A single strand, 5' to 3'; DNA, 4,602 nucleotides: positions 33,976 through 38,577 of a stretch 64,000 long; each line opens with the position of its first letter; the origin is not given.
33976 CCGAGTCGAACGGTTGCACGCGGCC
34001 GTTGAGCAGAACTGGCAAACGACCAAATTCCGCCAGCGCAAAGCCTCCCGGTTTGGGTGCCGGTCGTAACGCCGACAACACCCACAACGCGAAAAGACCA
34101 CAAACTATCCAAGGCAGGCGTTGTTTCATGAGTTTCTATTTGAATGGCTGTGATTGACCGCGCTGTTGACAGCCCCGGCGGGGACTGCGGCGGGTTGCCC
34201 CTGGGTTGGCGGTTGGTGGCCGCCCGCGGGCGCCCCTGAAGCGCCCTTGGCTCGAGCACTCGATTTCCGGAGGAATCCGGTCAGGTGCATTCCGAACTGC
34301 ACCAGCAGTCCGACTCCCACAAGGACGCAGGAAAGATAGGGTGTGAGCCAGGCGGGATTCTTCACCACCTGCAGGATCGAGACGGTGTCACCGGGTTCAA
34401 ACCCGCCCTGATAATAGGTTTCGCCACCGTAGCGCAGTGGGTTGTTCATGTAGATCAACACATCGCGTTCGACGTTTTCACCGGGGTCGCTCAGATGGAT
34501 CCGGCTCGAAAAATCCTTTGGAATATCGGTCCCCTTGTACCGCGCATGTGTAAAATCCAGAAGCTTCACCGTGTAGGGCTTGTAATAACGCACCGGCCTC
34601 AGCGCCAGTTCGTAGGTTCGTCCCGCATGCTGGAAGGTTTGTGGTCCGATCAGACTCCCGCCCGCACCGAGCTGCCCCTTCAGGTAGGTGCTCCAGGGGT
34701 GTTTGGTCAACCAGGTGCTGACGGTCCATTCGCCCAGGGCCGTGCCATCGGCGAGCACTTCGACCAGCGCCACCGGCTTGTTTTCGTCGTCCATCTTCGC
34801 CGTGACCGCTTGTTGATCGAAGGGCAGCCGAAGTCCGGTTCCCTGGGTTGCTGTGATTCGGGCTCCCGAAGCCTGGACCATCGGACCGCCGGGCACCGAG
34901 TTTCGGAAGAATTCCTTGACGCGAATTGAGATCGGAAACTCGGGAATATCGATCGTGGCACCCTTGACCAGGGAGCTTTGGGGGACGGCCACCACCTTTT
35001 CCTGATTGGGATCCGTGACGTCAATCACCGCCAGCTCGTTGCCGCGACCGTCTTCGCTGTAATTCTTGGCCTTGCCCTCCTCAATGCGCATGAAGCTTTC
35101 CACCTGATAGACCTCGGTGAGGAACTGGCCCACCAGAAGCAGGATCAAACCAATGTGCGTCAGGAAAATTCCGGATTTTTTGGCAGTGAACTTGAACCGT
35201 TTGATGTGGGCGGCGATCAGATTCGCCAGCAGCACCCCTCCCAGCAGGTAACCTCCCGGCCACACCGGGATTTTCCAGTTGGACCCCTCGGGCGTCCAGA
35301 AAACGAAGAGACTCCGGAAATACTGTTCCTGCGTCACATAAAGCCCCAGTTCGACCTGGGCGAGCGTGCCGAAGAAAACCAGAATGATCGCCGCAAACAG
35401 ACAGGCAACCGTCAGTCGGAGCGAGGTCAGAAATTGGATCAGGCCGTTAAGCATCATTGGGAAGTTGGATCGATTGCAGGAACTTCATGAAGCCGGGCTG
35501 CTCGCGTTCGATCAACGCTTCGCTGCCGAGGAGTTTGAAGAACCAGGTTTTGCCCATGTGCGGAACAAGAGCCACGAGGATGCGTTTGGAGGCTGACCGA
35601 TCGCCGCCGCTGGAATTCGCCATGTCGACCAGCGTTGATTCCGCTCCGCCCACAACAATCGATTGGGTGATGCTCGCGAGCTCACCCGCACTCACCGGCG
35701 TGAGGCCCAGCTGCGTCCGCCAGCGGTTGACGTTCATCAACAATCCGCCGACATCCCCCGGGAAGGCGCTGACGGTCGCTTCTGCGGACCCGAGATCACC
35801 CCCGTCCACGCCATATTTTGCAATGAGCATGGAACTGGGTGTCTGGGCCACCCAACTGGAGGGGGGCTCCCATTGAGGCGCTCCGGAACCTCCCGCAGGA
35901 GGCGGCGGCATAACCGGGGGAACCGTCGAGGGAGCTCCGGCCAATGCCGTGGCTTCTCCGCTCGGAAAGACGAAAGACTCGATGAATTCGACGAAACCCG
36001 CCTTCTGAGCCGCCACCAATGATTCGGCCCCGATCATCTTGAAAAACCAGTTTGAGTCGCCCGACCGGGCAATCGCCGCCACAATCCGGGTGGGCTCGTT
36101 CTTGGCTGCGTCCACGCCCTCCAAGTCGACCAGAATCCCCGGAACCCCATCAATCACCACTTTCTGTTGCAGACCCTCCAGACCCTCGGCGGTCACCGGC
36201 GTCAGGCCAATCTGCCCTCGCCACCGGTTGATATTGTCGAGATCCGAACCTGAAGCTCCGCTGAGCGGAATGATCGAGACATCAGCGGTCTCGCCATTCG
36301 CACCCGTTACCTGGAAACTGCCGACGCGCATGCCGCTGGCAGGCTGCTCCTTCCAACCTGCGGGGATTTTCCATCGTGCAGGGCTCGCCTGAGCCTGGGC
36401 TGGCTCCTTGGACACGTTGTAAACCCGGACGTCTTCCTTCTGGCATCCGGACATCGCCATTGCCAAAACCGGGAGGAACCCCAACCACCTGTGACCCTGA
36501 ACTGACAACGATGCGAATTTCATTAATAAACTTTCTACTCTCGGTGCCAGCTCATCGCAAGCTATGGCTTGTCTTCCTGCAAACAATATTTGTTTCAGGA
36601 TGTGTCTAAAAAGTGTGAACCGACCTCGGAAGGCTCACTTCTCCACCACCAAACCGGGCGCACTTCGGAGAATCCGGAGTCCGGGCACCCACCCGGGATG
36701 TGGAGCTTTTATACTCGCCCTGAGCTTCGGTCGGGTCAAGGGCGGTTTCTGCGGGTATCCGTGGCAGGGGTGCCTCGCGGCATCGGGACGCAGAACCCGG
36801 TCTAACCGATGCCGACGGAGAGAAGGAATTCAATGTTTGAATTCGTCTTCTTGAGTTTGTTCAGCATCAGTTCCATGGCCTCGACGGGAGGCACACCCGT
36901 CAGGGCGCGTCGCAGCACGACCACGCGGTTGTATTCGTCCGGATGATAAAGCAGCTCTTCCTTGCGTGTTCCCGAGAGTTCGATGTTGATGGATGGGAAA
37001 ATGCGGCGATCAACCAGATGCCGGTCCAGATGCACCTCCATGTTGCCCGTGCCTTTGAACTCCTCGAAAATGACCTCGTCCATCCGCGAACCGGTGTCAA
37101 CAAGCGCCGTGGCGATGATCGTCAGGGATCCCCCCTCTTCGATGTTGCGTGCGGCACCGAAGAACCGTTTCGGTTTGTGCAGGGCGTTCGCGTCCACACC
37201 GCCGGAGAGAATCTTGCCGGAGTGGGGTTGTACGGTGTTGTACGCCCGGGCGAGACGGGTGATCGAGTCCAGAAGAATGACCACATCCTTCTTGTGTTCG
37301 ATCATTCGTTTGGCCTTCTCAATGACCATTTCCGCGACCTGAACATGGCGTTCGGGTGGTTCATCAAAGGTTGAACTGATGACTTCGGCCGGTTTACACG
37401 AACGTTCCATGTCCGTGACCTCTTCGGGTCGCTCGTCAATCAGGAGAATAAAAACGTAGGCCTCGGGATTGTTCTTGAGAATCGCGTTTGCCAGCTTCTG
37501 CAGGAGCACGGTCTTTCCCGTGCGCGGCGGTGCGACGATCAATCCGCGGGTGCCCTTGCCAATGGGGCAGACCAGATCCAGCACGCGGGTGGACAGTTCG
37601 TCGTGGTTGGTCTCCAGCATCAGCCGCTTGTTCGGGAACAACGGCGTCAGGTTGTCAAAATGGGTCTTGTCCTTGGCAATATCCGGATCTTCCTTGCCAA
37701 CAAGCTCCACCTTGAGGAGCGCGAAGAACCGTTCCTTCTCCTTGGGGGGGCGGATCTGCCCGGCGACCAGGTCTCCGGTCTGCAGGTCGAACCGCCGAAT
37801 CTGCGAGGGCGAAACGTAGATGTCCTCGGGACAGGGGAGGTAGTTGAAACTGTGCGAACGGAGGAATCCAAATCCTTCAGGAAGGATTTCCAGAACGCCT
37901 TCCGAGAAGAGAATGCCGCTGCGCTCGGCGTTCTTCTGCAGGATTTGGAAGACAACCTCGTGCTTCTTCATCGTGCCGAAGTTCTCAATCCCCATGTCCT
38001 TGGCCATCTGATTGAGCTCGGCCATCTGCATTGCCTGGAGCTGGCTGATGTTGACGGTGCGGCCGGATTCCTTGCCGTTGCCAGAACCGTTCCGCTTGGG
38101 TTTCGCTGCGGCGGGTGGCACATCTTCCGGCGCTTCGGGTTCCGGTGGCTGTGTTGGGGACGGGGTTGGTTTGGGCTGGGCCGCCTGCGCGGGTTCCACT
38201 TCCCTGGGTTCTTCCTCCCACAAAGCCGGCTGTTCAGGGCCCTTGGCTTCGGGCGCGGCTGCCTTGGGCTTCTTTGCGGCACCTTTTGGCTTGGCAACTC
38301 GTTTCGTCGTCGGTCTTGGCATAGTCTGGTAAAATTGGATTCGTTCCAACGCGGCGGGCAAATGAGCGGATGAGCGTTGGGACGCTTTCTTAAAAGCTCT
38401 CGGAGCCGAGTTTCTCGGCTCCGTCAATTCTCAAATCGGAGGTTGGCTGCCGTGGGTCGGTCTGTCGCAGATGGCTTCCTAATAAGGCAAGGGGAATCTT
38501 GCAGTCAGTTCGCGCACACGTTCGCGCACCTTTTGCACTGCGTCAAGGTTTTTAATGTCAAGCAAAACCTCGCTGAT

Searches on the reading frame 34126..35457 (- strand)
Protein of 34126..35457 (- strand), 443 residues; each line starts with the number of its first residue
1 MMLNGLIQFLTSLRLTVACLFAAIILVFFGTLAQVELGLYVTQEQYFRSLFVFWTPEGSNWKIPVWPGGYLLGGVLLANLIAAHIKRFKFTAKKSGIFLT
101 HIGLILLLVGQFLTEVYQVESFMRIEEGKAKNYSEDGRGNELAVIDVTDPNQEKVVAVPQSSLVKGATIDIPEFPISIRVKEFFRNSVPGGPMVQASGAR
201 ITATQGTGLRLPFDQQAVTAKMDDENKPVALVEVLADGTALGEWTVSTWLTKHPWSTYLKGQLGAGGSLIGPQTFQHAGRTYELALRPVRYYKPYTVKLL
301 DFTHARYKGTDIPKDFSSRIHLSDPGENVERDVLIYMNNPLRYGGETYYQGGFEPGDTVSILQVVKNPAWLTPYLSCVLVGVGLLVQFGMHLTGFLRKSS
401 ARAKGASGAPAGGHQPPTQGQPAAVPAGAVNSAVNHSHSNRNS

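Call 17: search_protein_families(library=pfam, proteins=[window:34126-35457:-], max_evalue=0.001)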
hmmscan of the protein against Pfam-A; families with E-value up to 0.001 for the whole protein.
window:34126-35457:- (443 aa): 1 family
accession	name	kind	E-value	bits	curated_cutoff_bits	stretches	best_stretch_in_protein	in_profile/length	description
PF05140.19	ResB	-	1.7e-14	54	24.6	1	293-356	205-268/486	ResB-like family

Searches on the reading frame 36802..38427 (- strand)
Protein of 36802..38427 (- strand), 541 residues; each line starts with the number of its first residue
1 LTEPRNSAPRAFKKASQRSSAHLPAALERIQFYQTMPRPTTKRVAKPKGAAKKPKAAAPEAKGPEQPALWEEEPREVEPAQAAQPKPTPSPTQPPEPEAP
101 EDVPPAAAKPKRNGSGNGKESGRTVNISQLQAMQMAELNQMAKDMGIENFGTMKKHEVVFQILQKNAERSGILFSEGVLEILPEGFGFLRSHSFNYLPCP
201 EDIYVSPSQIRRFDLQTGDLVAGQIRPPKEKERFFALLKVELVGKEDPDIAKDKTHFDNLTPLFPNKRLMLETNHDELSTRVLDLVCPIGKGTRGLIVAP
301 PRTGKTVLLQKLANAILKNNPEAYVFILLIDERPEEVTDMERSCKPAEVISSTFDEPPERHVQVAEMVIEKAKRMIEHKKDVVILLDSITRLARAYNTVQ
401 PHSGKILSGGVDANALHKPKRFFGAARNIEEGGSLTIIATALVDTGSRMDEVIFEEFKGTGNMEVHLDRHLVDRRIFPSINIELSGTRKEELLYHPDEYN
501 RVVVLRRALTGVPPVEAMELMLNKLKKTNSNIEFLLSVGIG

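Call 34: search_protein_families(library=pfam, proteins=[window:36802-38427:-], max_evalue=0.001)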
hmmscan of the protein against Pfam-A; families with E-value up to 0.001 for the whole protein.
window:36802-38427:- (541 aa): 4 families
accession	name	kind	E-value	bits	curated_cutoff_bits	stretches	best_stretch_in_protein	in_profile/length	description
PF07497.18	Rho_RNA_bind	-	3.1e-31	107.4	27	1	176-249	2-73/73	Rho termination factor, RNA-binding domain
PF00006.31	ATP-synt_ab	-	3.9e-25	89.2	29.5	1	280-485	2-211/213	ATP synthase alpha/beta family, nucleotide-binding domain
PF07498.18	Rho_N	-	5e-14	52.4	24.9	1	129-171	1-43/43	Rho termination factor, N-terminal domain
PF05729.18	NACHT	-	3.1e-05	24.3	26.7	1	304-398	12-99/167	NACHT domain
